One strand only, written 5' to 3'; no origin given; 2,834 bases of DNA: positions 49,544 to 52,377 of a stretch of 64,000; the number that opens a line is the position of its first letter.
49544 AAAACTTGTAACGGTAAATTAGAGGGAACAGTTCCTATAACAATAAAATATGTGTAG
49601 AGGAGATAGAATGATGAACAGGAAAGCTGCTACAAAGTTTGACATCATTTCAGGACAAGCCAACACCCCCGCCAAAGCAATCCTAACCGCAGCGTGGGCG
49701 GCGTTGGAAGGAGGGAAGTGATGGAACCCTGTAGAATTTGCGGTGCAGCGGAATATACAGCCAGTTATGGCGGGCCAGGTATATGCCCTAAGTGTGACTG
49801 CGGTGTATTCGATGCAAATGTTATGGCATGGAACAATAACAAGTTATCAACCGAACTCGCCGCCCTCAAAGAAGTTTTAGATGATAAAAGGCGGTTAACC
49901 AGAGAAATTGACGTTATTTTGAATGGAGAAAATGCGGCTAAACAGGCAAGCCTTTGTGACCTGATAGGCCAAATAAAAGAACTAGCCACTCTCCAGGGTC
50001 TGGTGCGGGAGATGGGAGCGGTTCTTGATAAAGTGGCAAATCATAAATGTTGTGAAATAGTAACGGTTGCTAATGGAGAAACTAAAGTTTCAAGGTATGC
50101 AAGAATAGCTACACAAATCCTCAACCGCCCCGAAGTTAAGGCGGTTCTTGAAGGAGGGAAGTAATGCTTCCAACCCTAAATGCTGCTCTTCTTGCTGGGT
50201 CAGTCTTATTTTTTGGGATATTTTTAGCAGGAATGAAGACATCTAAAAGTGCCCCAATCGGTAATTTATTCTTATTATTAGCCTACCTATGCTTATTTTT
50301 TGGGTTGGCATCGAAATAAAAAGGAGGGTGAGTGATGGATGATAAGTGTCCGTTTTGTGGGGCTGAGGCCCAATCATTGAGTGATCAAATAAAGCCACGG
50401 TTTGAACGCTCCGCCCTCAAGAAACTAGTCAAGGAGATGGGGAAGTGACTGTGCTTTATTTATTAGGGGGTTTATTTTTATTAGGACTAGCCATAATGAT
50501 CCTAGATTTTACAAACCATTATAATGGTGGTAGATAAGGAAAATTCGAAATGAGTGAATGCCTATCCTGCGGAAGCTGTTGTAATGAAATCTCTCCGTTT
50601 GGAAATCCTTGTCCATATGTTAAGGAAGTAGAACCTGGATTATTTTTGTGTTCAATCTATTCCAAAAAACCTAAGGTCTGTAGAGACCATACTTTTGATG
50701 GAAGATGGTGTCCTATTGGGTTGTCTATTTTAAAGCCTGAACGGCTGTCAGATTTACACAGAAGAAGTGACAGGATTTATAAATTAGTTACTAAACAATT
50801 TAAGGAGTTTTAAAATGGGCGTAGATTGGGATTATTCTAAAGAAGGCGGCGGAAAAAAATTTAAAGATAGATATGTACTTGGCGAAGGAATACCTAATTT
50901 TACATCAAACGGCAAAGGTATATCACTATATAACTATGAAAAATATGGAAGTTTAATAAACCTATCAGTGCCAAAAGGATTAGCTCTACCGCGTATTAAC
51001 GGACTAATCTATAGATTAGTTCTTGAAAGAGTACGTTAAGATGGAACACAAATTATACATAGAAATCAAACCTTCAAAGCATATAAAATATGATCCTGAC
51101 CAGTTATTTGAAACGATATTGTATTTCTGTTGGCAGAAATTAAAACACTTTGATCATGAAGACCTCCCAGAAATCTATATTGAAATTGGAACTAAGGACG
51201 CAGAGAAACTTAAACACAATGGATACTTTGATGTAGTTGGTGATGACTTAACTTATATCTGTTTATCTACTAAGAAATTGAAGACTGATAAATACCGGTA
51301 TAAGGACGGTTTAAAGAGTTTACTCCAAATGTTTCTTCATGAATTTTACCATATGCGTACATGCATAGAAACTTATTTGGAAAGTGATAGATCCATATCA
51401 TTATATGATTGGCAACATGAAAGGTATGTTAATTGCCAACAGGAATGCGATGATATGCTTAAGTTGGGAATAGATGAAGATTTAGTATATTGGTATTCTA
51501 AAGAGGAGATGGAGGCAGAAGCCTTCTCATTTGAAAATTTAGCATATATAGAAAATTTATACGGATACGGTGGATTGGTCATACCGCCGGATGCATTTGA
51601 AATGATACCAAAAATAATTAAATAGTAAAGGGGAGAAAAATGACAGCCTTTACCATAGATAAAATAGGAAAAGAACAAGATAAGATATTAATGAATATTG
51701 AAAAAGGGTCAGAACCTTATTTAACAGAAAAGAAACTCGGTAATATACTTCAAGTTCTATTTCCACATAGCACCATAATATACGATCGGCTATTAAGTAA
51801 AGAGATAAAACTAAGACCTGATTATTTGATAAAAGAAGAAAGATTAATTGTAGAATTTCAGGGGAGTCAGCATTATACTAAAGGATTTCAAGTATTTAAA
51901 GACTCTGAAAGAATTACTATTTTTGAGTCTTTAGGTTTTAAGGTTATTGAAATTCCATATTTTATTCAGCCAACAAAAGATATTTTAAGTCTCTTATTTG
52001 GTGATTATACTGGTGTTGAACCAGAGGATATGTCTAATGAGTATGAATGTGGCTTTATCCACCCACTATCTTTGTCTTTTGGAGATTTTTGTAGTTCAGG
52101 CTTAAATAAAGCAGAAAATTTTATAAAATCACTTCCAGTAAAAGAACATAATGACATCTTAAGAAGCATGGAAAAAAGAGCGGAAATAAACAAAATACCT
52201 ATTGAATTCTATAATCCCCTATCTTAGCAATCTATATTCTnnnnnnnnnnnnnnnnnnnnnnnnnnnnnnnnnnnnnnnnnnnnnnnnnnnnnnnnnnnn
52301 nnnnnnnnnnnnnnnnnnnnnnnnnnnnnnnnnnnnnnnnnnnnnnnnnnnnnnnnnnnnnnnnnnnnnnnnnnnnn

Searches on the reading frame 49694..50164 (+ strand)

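Call 37: search_protein_families(library=phrogs, proteins=[window:49694-50164:+], max_evalue=0.01)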
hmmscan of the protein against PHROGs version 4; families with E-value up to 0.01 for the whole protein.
window:49694-50164:+ (156 aa): 2 families
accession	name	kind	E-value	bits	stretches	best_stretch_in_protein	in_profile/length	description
phrog_25267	-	unknown function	1.5e-07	31.9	1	52-114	109-169/421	-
phrog_9444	-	unknown function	3.6e-05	24.5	1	59-96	37-75/310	-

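Call 73: search_protein_families(library=pfam, proteins=[window:49694-50164:+], max_evalue=1)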
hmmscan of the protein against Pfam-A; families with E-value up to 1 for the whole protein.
window:49694-50164:+ (156 aa): 3 families
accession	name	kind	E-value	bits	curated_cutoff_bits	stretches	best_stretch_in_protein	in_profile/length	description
PF25092.1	SH3_KIN17_C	-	0.039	14.8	27.9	1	96-131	6-41/57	KIN17 C-terminal SH3 domain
PF05549.16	Allexi_40kDa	-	0.25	11.3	26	1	44-121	66-144/271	Allexivirus 40kDa protein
PF23458.2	DUF7130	-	0.68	10.3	35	1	4-46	47-86/89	Domain of unknown function (DUF7130)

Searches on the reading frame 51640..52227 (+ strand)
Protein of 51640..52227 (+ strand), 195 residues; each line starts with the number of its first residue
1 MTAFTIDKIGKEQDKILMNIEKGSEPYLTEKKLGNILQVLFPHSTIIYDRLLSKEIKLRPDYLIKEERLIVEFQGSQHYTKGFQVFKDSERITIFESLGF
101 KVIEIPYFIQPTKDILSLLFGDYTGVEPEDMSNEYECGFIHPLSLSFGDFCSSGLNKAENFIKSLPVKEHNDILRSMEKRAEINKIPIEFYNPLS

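Call 37: search_protein_families(library=phrogs, proteins=[window:51640-52227:+], max_evalue=0.01)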
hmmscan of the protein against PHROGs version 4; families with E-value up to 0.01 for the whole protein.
window:51640-52227:+ (195 aa): 1 family
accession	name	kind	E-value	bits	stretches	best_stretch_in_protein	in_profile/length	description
phrog_559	-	DNA, RNA and nucleotide metabolism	0.00075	19.4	1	30-114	310-404/607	HNH endonuclease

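Call 73: search_protein_families(library=pfam, proteins=[window:51640-52227:+], max_evalue=1)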
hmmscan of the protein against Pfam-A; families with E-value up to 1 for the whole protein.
window:51640-52227:+ (195 aa): 2 families
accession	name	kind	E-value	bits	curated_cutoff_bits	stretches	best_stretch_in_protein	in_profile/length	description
PF04480.18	DUF559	-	1.8e-05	25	20.6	1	61-103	47-86/109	Protein of unknown function (DUF559)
PF08373.16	RAP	-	0.013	15.9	24.2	1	72-108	2-40/58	RAP domain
